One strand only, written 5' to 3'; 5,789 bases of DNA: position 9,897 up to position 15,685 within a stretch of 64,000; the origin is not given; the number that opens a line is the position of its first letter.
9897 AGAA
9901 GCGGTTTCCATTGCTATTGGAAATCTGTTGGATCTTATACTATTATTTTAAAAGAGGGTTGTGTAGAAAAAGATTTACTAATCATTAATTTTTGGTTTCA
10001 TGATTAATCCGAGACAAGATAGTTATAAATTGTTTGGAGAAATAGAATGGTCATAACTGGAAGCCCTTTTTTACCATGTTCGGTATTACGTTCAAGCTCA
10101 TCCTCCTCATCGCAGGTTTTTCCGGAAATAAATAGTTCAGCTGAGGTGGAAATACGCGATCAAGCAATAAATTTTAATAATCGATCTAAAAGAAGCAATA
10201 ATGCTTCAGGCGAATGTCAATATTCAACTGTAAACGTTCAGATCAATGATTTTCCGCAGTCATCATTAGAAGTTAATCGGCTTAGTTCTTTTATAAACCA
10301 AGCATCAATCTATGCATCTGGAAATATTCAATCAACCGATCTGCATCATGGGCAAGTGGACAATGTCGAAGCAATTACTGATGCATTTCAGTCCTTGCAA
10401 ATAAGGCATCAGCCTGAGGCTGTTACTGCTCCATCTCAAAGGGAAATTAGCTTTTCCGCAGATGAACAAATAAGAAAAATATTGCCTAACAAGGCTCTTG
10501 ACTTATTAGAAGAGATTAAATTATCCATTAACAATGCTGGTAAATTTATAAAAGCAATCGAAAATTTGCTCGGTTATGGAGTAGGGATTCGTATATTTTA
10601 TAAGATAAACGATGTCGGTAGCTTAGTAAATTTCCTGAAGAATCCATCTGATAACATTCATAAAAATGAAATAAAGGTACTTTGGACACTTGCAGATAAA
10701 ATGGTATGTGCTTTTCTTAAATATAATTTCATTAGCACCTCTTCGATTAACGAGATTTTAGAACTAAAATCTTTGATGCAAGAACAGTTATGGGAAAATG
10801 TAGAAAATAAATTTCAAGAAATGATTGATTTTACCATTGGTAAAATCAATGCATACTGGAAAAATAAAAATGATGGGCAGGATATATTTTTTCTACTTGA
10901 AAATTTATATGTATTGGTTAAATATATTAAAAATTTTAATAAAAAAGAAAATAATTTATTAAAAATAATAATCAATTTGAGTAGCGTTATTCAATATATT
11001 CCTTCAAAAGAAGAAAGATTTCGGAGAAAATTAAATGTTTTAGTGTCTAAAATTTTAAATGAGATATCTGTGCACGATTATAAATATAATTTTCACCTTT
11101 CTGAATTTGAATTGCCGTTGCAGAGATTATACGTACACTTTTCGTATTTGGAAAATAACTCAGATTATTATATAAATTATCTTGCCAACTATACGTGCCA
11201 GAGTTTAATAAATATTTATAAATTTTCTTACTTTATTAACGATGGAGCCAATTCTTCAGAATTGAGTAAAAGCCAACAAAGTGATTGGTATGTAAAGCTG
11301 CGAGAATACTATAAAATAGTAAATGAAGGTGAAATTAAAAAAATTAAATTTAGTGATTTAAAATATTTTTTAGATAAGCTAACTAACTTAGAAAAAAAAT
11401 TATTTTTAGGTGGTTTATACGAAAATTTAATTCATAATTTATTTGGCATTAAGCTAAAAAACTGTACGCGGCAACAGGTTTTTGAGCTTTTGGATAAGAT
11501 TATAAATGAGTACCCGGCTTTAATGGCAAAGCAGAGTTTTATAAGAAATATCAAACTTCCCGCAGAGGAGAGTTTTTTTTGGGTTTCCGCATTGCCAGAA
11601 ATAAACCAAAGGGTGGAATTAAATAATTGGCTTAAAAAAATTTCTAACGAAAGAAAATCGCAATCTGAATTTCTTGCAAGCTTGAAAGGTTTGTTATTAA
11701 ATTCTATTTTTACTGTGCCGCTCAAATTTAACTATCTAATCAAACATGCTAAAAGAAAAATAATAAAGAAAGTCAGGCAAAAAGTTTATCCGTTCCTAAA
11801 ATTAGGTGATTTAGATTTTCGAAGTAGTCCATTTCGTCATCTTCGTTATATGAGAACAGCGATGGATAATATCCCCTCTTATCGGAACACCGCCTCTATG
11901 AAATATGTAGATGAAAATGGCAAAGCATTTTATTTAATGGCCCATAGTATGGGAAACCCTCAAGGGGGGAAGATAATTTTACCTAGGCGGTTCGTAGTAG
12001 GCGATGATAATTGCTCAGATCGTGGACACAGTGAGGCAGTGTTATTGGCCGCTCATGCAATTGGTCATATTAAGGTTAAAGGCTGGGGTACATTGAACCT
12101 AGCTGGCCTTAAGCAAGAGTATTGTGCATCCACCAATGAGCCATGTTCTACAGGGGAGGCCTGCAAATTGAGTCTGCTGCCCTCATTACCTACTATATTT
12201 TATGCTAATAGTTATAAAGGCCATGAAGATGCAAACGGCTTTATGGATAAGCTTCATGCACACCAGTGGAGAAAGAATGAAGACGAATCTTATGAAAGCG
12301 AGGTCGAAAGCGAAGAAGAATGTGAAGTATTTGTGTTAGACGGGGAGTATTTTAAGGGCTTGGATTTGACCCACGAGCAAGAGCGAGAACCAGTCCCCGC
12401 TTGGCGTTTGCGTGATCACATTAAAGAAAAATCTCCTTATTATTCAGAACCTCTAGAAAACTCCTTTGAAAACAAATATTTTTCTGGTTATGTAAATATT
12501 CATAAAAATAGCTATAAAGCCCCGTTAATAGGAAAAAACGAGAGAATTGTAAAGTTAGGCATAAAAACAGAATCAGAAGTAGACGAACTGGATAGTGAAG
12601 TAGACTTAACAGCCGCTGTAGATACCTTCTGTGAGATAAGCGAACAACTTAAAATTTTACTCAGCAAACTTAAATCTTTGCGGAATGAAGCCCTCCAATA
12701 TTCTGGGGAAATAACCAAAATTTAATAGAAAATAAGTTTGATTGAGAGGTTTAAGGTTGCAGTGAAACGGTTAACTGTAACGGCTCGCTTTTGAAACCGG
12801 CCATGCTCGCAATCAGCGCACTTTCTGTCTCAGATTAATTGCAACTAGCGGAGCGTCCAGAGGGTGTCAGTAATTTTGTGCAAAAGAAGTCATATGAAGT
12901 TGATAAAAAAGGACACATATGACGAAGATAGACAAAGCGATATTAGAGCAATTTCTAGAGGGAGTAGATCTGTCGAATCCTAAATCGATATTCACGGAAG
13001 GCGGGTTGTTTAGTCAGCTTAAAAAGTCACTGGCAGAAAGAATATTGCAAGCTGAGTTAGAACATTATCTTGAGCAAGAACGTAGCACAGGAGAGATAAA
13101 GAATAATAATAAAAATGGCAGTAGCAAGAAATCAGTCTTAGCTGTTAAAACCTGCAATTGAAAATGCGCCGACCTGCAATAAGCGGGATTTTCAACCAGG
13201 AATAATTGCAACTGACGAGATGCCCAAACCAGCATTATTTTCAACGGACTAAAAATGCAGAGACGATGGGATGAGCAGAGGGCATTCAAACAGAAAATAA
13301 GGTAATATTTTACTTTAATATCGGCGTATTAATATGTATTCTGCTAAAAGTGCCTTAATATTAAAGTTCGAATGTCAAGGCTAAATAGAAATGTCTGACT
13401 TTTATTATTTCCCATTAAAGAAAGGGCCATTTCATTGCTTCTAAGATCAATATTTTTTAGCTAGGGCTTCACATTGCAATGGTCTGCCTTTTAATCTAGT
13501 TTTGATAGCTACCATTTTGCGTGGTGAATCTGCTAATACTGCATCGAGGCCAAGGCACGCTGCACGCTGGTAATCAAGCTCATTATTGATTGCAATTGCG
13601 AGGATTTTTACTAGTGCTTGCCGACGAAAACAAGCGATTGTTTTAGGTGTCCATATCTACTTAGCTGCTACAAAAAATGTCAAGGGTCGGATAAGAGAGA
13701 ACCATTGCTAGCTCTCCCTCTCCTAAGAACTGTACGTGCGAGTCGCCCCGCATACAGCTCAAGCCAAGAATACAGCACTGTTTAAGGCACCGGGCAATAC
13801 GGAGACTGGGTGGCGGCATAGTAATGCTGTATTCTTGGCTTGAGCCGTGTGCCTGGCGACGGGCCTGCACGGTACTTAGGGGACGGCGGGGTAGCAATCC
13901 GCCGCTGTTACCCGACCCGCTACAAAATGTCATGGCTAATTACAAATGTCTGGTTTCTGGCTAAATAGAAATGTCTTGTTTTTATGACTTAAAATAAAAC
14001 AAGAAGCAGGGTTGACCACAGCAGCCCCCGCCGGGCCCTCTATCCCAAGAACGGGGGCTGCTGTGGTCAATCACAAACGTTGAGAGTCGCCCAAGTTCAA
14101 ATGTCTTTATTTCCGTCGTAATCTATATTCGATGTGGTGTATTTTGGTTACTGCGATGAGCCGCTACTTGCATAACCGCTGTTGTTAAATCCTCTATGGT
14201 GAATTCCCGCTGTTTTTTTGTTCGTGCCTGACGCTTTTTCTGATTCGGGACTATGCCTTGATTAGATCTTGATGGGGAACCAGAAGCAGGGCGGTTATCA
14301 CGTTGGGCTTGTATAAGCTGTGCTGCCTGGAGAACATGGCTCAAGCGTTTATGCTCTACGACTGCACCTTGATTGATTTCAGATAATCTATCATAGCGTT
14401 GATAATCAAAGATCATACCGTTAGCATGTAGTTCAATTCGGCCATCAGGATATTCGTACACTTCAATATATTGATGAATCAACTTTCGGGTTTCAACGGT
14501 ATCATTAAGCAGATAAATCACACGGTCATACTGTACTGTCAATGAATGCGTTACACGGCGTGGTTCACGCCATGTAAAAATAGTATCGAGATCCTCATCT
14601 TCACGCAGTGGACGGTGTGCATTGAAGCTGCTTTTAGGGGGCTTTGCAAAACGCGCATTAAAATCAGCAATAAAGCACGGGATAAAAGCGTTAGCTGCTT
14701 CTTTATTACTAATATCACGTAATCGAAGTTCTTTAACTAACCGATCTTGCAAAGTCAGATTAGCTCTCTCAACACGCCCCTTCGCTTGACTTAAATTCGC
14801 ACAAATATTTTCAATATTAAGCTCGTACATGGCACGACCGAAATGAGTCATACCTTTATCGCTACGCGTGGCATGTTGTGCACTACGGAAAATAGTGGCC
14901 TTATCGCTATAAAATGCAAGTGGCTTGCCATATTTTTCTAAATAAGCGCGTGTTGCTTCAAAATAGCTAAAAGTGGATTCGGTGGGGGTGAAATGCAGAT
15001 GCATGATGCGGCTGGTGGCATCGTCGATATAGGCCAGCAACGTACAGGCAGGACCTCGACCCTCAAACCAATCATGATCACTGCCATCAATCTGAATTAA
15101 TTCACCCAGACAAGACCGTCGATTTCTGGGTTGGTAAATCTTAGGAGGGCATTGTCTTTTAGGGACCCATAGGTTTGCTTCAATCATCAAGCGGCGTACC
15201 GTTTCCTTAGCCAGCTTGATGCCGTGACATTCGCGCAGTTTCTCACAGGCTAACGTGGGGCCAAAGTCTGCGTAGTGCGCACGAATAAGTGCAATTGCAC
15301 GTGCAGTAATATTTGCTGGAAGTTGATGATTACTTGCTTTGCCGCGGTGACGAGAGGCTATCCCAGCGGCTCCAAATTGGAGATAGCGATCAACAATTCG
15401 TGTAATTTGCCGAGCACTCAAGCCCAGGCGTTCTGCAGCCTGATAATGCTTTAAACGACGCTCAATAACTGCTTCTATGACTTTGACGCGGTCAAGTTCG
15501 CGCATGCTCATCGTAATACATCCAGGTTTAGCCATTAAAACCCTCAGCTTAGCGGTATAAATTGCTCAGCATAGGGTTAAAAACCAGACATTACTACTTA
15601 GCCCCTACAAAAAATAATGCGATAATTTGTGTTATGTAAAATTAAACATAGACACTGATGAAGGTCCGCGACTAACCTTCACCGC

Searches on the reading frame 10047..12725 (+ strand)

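Call 63: search_protein_families(library=pfam, proteins=[window:10047-12725:+], max_evalue=0.001)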
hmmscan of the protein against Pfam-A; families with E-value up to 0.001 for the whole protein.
window:10047-12725:+ (892 aa): 1 family
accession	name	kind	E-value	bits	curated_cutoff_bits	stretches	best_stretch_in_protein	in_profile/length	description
PF23948.1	ARM_5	-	2.3e-07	30.4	27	1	407-535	268-395/419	ARM-like repeat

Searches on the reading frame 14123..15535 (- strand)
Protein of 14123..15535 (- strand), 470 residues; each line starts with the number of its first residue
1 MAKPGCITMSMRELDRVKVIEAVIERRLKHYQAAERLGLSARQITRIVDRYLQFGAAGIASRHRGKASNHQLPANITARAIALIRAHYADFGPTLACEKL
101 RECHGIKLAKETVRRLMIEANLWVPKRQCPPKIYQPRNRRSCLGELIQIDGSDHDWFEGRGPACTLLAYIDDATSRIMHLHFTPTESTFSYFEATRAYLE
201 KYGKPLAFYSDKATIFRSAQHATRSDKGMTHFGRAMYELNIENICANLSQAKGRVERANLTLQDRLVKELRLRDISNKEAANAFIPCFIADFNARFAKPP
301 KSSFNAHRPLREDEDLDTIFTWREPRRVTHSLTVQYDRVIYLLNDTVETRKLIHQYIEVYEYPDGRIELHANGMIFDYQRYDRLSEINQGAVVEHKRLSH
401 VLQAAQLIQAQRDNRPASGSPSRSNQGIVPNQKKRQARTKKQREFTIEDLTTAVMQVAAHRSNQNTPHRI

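Call 63: search_protein_families(library=pfam, proteins=[window:14123-15535:-], max_evalue=0.001)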
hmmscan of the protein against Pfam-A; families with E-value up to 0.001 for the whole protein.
window:14123-15535:- (470 aa): 4 families
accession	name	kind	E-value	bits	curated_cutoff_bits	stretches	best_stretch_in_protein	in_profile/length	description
PF13565.12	HTH_32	-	1.4e-09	38.8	33.7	1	44-117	2-73/73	Homeodomain-like domain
PF13384.12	HTH_23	-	5.3e-08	32.9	24.6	1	11-58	2-48/50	Homeodomain-like domain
PF13518.12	HTH_28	-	1.9e-06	28.3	25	1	16-66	2-51/52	Helix-turn-helix domain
PF13551.12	HTH_29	-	2.5e-05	24.7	28.1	1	16-72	1-58/64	Winged helix-turn helix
